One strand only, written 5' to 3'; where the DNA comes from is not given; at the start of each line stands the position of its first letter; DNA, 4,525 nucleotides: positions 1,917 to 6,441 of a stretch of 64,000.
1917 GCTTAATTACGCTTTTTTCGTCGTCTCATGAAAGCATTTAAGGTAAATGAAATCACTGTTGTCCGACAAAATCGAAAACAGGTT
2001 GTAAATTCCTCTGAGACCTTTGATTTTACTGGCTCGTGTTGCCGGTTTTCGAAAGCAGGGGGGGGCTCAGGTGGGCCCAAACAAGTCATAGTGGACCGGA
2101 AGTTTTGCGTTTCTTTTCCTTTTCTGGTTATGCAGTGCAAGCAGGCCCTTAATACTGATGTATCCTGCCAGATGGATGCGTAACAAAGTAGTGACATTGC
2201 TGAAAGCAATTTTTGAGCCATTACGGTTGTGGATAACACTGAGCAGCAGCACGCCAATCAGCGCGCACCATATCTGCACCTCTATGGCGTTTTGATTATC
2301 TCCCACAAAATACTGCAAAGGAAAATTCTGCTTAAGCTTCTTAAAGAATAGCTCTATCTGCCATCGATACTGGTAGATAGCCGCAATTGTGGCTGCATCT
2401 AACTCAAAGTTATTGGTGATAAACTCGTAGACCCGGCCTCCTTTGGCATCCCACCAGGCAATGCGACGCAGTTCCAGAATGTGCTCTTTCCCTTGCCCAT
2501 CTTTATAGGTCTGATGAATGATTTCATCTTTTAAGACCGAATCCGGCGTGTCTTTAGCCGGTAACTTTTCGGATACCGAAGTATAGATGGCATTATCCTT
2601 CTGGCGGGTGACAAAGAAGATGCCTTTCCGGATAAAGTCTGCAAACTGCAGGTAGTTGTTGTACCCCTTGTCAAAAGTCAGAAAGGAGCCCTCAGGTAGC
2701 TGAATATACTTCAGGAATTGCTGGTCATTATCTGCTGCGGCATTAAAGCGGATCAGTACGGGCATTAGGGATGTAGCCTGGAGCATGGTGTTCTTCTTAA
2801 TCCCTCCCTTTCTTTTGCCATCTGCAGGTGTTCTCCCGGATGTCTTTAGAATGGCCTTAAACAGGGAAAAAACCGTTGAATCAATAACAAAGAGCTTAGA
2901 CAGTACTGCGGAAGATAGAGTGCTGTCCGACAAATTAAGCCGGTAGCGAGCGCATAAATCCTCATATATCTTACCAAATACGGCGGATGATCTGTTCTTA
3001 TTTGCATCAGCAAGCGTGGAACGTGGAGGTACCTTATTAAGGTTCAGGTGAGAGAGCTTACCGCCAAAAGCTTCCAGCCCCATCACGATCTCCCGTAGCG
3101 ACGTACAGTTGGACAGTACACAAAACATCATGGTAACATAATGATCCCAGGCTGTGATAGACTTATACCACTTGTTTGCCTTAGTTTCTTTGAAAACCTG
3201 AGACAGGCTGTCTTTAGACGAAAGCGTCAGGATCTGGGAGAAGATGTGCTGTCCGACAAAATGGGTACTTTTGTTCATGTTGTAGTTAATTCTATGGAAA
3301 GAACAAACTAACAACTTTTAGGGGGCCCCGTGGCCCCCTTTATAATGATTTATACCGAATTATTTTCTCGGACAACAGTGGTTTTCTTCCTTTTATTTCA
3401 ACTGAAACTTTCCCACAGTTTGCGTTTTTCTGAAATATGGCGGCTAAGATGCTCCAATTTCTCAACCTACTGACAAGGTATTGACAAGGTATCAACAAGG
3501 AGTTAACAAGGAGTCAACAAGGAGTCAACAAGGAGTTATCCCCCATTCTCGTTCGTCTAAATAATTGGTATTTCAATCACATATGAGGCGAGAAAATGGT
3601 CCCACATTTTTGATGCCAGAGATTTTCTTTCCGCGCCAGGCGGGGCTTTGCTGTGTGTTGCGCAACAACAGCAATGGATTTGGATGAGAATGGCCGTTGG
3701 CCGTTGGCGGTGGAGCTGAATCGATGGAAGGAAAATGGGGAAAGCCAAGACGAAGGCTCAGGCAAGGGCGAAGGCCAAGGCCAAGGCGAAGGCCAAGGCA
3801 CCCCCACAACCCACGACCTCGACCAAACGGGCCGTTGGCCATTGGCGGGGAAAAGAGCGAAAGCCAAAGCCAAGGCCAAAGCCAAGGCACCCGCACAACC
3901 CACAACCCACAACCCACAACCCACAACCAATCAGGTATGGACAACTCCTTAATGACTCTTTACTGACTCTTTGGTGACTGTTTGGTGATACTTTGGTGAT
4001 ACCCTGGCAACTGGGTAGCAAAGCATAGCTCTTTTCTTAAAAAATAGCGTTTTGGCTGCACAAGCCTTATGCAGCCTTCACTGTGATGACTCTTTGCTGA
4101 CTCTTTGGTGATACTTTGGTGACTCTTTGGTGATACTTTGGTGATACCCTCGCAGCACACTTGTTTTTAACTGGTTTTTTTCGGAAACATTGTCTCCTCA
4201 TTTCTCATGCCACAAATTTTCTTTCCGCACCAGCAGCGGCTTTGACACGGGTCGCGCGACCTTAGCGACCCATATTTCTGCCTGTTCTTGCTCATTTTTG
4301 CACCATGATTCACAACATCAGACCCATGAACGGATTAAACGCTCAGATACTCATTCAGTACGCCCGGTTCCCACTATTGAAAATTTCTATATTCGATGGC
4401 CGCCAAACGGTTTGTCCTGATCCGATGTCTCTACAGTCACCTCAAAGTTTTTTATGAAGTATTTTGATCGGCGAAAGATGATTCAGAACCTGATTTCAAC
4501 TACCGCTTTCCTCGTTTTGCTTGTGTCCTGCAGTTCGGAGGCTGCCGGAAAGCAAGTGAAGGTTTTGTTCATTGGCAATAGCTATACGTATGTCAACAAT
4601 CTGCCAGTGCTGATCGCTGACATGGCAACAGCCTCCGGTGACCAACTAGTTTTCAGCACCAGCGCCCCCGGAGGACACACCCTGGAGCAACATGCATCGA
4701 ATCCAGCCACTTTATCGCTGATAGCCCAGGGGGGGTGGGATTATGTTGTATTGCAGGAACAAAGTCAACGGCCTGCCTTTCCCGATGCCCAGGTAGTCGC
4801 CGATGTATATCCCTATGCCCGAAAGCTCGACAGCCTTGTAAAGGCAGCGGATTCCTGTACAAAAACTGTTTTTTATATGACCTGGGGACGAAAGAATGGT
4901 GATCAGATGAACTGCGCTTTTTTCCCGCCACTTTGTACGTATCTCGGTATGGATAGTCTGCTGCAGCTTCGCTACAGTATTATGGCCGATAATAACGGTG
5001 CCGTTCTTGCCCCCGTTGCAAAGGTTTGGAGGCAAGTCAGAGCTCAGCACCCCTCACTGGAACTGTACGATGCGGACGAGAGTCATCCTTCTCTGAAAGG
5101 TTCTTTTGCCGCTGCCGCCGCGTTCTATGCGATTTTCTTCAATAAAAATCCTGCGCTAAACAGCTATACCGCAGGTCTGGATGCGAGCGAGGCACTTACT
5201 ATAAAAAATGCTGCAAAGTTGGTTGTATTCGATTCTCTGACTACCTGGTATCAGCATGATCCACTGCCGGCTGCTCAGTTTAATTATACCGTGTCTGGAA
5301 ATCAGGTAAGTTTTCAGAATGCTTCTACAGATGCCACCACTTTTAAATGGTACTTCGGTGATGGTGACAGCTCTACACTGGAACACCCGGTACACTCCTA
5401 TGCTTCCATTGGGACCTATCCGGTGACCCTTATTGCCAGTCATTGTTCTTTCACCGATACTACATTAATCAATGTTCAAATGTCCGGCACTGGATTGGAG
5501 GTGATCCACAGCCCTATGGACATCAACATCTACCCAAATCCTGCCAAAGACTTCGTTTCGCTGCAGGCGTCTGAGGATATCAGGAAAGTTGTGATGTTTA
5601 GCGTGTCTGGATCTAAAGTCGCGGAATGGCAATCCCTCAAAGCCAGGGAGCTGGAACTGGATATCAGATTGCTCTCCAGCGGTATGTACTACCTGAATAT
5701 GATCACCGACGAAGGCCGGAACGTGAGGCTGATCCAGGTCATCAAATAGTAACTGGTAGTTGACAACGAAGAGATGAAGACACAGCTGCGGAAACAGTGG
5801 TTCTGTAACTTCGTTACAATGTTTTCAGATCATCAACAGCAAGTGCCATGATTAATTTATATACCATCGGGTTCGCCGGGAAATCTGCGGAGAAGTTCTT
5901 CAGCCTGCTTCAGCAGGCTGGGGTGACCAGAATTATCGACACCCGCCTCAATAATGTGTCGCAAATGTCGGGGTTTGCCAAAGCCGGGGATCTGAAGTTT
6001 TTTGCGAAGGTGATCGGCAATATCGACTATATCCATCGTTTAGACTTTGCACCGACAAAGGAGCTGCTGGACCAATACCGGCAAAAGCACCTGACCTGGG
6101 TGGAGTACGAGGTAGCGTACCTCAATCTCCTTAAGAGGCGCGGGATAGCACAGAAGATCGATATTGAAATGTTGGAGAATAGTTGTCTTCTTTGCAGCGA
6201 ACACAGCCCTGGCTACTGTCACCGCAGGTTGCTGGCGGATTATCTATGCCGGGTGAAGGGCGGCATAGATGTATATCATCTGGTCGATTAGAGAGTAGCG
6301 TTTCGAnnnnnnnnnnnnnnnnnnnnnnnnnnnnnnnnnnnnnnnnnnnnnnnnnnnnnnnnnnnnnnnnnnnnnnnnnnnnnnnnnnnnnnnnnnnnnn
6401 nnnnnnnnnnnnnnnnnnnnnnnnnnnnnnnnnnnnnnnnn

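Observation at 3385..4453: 1.07-kb non-coding region built from nested short tandem repeats: inverted 66-bp arrays of 11-mers, duplicated hexamer/heptamer microsatellite modules and a duplicated 65-bp box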

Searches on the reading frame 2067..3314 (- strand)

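Call 4: search_protein_families(library=pfam, proteins=[window:2067-3314:-], max_evalue=0.01)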
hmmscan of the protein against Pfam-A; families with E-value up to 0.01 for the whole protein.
window:2067-3314:- (415 aa): 2 families
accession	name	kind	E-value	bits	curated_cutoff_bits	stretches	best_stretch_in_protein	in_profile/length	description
PF01609.27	DDE_Tnp_1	-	3e-20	73.3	23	1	141-353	6-196/200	Transposase DDE domain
PF14294.11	DUF4372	-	2.4e-17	63.3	25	1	21-90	2-71/74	Domain of unknown function (DUF4372)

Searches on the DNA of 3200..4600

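Call 14: search_rna_families(source=window, start=3200, end=4600, threshold=evalue, max_evalue=5)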
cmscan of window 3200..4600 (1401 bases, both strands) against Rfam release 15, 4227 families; matches with E-value up to 5: 1.
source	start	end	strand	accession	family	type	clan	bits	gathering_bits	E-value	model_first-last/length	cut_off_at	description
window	3311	3439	-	RF02084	STnc130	Gene; sRNA;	-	22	55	1.7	1-135/135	no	Enterobacteria sRNA STnc130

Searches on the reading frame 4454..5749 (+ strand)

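Call 4: search_protein_families(library=pfam, proteins=[window:4454-5749:+], max_evalue=0.01)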
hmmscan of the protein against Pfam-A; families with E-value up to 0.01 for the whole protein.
window:4454-5749:+ (431 aa): 4 families
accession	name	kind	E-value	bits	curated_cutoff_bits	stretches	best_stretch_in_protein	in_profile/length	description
PF18911.6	PKD_4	-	1e-10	41.9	27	1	284-329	23-69/85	PKD domain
PF18962.6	Por_Secre_tail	-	7.6e-10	39.4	27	1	359-424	1-70/75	Secretion system C-terminal sorting domain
PF00801.26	PKD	-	7.4e-09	35.9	23.5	1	277-329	9-66/80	PKD domain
PF16227.11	DUF4886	-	5.2e-08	32.7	26.7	1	89-254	77-239/242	Domain of unknown function (DUF4886)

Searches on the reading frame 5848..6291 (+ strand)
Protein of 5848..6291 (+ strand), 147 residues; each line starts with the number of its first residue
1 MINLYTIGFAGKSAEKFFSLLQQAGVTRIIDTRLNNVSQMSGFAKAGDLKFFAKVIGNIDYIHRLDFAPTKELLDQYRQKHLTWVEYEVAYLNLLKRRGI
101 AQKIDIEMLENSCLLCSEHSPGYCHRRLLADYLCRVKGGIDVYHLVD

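Call 4: search_protein_families(library=pfam, proteins=[window:5848-6291:+], max_evalue=0.01)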
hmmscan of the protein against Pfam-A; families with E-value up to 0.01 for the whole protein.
window:5848-6291:+ (147 aa): 2 families
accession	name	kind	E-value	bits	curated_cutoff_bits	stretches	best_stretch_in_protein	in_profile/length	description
PF04343.18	DUF488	-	8.9e-19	68.7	22.2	1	14-133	2-121/121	Domain of unknown function DUF488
PF22751.1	DUF488-N3a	-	5.2e-07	30.4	27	1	66-133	41-114/118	Active DUF488-N3 subclade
